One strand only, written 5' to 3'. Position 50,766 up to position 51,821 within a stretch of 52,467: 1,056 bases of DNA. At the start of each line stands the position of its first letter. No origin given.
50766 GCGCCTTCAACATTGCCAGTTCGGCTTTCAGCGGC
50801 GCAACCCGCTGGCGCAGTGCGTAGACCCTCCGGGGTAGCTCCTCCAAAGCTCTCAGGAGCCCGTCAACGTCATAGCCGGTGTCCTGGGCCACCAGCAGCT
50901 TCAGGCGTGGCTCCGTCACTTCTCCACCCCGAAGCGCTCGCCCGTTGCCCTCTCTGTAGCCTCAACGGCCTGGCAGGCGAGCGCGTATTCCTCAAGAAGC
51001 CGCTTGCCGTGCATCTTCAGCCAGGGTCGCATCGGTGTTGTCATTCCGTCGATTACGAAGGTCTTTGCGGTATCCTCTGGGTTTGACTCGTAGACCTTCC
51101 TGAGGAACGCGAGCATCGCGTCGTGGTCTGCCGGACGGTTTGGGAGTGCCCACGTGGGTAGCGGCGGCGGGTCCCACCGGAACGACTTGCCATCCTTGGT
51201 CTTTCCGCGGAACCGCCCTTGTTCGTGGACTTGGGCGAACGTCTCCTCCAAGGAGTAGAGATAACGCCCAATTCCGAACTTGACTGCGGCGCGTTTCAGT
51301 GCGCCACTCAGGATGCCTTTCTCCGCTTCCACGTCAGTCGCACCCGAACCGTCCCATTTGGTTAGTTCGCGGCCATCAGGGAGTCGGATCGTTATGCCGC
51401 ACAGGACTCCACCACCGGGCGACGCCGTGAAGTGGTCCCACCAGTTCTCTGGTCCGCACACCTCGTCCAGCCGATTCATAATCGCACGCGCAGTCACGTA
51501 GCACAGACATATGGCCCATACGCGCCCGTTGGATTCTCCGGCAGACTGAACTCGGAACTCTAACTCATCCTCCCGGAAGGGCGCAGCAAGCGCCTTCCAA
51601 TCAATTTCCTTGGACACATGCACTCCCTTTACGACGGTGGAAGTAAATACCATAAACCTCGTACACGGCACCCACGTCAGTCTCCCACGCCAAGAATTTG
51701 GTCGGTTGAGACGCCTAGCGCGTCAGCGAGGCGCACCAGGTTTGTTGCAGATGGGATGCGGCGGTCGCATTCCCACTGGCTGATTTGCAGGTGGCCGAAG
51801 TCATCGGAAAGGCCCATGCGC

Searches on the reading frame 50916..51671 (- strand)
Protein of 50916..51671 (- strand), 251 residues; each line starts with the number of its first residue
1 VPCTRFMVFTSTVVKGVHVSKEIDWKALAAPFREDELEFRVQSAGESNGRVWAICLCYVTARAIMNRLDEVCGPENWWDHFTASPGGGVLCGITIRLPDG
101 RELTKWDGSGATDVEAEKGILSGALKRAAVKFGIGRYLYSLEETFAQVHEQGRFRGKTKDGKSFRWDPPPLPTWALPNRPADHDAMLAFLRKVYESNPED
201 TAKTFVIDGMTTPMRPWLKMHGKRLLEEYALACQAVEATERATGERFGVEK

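Call 49: find_related_loci(query=window:50916-51671:-, collection=genome_contigs, flank=10000)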
Query window:50916-51671:- (251 aa) in genome_contigs; peptide patterns used: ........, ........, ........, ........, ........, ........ (x = any residue, [..] = any of these).
83 stretches matched a pattern, but none encodes a relative of the query by tblastn (E <= 1e-3).

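Call 50: find_related_loci(query=window:50916-51671:-, collection=viral_contigs, flank=10000)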
Query window:50916-51671:- (251 aa) in viral_contigs; peptide patterns used: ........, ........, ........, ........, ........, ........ (x = any residue, [..] = any of these).
3 stretches matched a pattern; 2 encode a relative of the query (tblastn E <= 1e-3); 2 distinct loci.
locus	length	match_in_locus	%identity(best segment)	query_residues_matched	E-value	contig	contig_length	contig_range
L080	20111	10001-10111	50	182-223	8e-5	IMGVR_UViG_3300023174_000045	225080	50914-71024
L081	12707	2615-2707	50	182-215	9e-5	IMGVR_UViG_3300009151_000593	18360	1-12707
